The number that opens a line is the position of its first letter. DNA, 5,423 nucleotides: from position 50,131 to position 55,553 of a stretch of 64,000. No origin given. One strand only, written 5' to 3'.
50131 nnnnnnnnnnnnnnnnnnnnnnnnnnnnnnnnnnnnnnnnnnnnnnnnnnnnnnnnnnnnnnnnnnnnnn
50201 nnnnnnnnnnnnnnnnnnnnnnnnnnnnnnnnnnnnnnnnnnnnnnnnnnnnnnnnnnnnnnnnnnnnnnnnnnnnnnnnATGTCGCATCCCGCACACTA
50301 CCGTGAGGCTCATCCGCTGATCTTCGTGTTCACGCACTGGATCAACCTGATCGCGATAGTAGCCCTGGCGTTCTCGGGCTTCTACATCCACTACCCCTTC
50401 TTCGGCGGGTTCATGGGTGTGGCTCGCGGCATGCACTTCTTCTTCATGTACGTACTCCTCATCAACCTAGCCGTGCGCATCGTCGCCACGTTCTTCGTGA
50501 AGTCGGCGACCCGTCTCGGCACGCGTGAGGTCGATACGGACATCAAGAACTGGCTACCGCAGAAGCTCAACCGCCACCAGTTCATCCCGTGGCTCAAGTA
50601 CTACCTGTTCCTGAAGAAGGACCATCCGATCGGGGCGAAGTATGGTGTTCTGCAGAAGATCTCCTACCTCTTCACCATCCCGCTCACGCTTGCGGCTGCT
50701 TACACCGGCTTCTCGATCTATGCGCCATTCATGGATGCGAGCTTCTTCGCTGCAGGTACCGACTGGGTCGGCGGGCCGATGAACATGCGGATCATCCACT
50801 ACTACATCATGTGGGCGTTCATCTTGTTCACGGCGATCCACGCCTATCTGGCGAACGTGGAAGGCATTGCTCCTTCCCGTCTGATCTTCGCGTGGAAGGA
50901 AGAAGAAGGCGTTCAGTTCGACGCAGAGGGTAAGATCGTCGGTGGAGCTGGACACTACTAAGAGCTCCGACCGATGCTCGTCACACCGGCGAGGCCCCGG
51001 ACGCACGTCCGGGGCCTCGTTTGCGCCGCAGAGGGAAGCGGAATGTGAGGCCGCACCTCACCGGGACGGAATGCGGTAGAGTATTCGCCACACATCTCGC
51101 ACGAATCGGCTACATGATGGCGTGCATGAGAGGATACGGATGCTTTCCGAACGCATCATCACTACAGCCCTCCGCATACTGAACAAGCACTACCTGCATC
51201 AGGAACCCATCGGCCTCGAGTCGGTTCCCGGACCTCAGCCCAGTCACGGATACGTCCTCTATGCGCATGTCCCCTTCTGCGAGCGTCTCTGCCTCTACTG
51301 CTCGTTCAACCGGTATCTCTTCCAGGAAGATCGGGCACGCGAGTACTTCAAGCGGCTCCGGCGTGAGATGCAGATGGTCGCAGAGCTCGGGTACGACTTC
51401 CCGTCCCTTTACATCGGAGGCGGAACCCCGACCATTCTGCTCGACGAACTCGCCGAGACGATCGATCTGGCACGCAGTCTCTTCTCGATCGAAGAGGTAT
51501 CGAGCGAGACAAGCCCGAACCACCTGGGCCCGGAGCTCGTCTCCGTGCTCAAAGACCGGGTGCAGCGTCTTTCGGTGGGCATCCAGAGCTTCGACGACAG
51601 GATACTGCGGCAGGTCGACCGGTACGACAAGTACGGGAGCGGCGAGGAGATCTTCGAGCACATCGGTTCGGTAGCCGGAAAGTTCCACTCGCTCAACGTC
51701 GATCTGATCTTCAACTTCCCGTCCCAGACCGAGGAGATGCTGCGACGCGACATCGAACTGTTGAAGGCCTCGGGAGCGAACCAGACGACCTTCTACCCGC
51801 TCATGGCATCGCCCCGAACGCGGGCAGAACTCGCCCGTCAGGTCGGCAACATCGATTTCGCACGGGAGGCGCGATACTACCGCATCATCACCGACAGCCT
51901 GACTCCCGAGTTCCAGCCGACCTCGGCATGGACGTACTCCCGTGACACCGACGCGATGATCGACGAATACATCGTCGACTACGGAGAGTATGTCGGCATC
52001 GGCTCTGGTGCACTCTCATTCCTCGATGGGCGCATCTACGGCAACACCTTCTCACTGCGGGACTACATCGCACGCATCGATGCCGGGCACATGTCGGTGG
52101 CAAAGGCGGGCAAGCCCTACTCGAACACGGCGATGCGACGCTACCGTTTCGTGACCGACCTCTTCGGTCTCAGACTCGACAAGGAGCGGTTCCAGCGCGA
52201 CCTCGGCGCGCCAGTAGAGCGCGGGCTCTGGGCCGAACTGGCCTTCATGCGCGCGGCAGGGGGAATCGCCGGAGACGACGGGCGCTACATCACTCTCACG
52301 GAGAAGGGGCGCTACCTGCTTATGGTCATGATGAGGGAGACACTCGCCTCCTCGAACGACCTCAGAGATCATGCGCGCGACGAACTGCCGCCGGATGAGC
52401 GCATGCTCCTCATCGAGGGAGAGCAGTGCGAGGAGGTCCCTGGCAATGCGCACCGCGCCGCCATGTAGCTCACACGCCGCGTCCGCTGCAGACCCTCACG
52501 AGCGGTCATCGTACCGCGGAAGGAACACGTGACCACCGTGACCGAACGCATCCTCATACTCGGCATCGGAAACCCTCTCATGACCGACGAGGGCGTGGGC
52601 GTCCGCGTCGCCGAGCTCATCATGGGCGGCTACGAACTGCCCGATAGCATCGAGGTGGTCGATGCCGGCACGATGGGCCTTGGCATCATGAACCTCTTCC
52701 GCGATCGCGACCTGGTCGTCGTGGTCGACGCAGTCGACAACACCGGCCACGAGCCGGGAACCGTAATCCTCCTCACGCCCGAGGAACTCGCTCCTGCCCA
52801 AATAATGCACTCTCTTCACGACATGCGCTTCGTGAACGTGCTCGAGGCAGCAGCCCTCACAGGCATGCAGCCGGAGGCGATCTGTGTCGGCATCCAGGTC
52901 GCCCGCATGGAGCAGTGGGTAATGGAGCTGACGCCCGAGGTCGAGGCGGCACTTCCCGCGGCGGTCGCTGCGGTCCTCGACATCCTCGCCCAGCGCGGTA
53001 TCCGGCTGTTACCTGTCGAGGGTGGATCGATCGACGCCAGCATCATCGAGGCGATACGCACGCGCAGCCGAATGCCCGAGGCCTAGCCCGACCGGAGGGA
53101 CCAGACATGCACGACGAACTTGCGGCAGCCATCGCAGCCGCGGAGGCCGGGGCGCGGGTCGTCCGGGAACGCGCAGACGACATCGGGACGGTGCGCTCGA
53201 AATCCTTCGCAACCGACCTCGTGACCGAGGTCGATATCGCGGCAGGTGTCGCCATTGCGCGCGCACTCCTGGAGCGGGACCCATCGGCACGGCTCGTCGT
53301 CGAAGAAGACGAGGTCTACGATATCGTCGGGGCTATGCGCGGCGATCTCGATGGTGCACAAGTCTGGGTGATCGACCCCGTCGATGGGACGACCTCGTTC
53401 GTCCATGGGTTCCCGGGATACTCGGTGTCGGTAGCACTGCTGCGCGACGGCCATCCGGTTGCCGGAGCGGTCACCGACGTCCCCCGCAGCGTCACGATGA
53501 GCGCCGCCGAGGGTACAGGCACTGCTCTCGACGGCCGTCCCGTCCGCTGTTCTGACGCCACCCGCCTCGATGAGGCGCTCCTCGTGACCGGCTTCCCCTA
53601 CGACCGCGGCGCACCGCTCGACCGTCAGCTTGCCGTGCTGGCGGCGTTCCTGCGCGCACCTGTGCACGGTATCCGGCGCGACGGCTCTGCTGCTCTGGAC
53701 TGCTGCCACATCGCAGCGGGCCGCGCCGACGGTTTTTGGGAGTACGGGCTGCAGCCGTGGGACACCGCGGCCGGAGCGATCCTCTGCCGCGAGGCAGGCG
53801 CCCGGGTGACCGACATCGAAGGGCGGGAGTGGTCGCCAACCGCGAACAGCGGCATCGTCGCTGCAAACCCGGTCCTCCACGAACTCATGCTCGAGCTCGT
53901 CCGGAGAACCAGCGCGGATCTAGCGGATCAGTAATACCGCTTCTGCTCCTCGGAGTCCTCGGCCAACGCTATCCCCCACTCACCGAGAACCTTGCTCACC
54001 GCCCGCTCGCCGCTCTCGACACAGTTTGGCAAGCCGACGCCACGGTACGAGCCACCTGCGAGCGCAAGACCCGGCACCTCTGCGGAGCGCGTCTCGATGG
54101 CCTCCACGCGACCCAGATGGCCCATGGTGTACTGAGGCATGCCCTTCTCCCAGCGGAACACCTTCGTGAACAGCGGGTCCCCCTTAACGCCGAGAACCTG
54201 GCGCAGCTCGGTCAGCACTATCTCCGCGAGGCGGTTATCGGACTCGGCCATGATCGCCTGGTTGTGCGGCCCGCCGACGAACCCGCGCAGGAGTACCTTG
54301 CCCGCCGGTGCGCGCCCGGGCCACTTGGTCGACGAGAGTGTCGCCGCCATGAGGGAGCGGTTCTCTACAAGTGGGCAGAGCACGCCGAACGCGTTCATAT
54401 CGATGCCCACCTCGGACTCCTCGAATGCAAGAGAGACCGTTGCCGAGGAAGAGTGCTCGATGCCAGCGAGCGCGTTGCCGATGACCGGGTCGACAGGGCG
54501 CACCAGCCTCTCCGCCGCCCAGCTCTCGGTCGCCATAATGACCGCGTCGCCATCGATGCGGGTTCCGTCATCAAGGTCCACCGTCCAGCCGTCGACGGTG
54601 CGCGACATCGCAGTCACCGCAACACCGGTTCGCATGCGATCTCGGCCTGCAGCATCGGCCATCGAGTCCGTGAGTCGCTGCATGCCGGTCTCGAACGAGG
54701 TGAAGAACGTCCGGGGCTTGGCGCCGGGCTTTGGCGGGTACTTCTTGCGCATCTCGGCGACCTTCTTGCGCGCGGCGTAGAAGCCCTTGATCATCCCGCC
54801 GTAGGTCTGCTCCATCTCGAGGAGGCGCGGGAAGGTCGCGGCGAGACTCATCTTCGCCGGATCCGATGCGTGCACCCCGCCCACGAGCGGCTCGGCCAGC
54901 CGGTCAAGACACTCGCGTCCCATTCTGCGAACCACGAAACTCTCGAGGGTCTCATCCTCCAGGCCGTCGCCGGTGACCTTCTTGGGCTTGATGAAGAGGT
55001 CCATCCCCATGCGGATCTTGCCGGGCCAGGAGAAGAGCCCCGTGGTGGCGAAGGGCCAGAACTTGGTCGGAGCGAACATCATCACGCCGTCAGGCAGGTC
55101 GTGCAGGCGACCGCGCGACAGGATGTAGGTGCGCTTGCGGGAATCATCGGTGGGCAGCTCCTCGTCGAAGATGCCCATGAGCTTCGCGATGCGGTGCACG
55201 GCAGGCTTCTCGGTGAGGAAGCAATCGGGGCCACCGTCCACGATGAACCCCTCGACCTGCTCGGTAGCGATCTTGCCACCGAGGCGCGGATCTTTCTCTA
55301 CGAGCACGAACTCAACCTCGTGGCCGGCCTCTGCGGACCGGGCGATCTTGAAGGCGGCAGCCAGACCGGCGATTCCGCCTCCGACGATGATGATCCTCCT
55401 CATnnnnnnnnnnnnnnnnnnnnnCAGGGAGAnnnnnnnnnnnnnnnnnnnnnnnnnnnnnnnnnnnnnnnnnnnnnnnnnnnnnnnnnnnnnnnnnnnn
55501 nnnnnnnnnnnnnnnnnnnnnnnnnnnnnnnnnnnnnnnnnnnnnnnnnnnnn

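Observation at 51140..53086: MenK-like quinone methyltransferase inserted between hydrogenase cytochrome b and its maturation protease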

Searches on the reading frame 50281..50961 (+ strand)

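Call 8: search_protein_families(library=pfam, proteins=[window:50281-50961:+])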
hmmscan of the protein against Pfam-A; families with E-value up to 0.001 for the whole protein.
window:50281-50961:+ (226 aa): 1 family
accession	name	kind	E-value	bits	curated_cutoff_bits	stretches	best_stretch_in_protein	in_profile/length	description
PF01292.26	Ni_hydr_CYTB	-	3e-21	76.4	30.1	1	11-194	2-165/179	Prokaryotic cytochrome b561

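Call 9: search_protein_families(library=ncbifam, proteins=[window:50281-50961:+])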
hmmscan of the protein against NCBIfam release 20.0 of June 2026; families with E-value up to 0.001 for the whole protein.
window:50281-50961:+ (226 aa): 1 family
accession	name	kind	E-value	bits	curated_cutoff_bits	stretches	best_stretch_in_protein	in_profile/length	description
TIGR02125.1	CytB-hydogenase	equivalog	9.8e-28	97.1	121.5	1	16-197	8-194/212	Ni/Fe-hydrogenase, b-type cytochrome subunit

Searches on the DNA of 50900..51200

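Call 100: search_rna_families(source=window, start=50900, end=51200, threshold=evalue, max_evalue=1)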
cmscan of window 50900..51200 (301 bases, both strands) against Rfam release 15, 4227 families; matches with E-value up to 1: 2.
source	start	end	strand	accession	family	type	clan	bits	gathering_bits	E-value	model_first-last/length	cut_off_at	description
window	50995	51022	+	RF02401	ClpQY_promoter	Cis-reg;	-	14.4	42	0.71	1-27/57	no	ClpQY promoter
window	51153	51190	-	RF01134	sR30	Gene; snRNA; snoRNA; CD-box;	-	14.2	38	0.25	1-57/57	no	Small nucleolar RNA sR30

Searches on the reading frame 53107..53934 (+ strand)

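Call 8: search_protein_families(library=pfam, proteins=[window:53107-53934:+])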
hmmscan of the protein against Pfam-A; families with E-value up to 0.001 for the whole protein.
window:53107-53934:+ (275 aa): 1 family
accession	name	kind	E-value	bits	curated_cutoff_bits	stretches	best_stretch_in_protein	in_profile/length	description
PF00459.30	Inositol_P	-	4.9e-57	193.9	27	1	5-267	6-268/271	Inositol monophosphatase family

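Call 9: search_protein_families(library=ncbifam, proteins=[window:53107-53934:+])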
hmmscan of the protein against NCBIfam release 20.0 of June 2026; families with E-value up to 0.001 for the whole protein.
window:53107-53934:+ (275 aa): 7 families
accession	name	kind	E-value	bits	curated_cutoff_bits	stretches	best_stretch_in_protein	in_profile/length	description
NF008027.1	PRK10757.1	equivalog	3.7e-43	147.4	332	1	1-267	1-259/267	inositol-1-monophosphatase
TIGR02067.1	his_9_HisN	equivalog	2.2e-35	122.4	275.15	1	7-265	4-251/252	histidinol-phosphatase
NF009321.0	PRK12676.1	equivalog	9.1e-30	103.6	264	1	41-266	46-263/264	bifunctional fructose-bisphosphatase/inositol-phosphate phosphatase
TIGR01331.1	bisphos_cysQ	equivalog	7.8e-25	87.9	228.8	1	10-243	7-233/250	3'(2'),5'-bisphosphate nucleotidase CysQ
NF008182.0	PRK10931.1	equivalog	1.4e-15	57.1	379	1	34-246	32-232/246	3'(2'),5'-bisphosphate nucleotidase CysQ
NF010678.0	PRK14076.1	equivalog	3.4e-13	49.3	493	1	42-265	45-283/570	bifunctional NADP phosphatase/NAD kinase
TIGR01330.1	bisphos_HAL2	equivalog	1.1e-12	47.4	267.05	1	75-123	126-172/359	3'(2'),5'-bisphosphate nucleotidase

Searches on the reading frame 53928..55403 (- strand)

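Call 8: search_protein_families(library=pfam, proteins=[window:53928-55403:-])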
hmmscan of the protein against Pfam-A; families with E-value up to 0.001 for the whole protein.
window:53928-55403:- (491 aa): 7 families
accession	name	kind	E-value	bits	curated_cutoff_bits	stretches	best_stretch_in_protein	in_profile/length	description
PF01593.30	Amino_oxidase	-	7.2e-59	200.6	19.8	1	11-473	1-443/443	Flavin containing amine oxidoreductase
PF13450.12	NAD_binding_8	-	8.8e-14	52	21.9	1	6-72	1-64/68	NAD(P)-binding Rossmann-like domain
PF01266.30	DAO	-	9.4e-11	42.3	27.9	1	3-313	1-230/353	FAD dependent oxidoreductase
PF13454.12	NAD_binding_9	-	1.2e-06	29.1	21.8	0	5-47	1-42/155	FAD-NAD(P)-binding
PF12831.13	FAD_oxidored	-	2.5e-05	24.2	27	1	4-50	2-43/416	FAD dependent oxidoreductase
PF07992.20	Pyr_redox_2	-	2.7e-05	24.2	26.1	0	3-36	2-30/291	Pyridine nucleotide-disulphide oxidoreductase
PF00890.30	FAD_binding_2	-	0.00043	20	20.4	1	4-46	2-39/414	FAD binding domain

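Call 9: search_protein_families(library=ncbifam, proteins=[window:53928-55403:-])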
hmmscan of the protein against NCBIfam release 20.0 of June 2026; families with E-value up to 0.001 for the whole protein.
window:53928-55403:- (491 aa): 32 families (the best 25 are shown)
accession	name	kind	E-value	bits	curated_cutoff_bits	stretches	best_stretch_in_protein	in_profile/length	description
NF008845.0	PRK11883.1-5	equivalog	2.6e-117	392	560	1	2-474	5-463/468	protoporphyrinogen oxidase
TIGR00562.1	proto_IX_ox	equivalog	8.4e-90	301.6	97.85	1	2-473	3-465/470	protoporphyrinogen oxidase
NF008841.0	PRK11883.1-1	equivalog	1.2e-69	235.3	517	1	2-474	4-449/453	protoporphyrinogen oxidase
NF009081.0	PRK12416.1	equivalog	1.8e-59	201.9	702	1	1-472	1-457/466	protoporphyrinogen oxidase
NF008843.0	PRK11883.1-3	equivalog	8.1e-18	64.7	406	1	1-472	1-422/424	protoporphyrinogen oxidase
NF005560.0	PRK07233.1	equivalog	1.4e-16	60.4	252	1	3-176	2-158/435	hypothetical protein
TIGR03467.1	HpnE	equivalog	3e-13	49.9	283.05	1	4-190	1-182/430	hydroxysqualene dehydroxylase HpnE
TIGR02734.1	crtI_fam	subfamily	9.6e-13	47.6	238.1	1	5-64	2-56/504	phytoene desaturase family protein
NF045637.1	carotdesatCrtDProt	equivalog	3.4e-12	45.7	580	1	4-67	1-58/485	1-hydroxycarotenoid 3,4-desaturase CrtD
NF005547.0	PRK07208.1-3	equivalog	1.2e-09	37.4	380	1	2-437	5-403/465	hypothetical protein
NF005548.0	PRK07208.1-4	equivalog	7.7e-09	34.7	389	1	2-103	4-97/488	hypothetical protein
NF040813.1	pro_dh_Thprot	equivalog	6.9e-07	28.7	600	1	259-312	186-238/362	D-proline dehydrogenase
NF058655.1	CrtID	equivalog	9.7e-07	28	640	1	4-63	1-55/478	bifunctional phytoene desaturase/3,4-desaturase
NF005546.0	PRK07208.1-2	equivalog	6.1e-06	25.1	418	1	2-89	5-82/527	hypothetical protein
TIGR03997.1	mycofact_OYE_2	equivalog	9.2e-06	24.3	793.15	1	2-47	380-420/645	mycofactocin system FadH/OYE family oxidoreductase 2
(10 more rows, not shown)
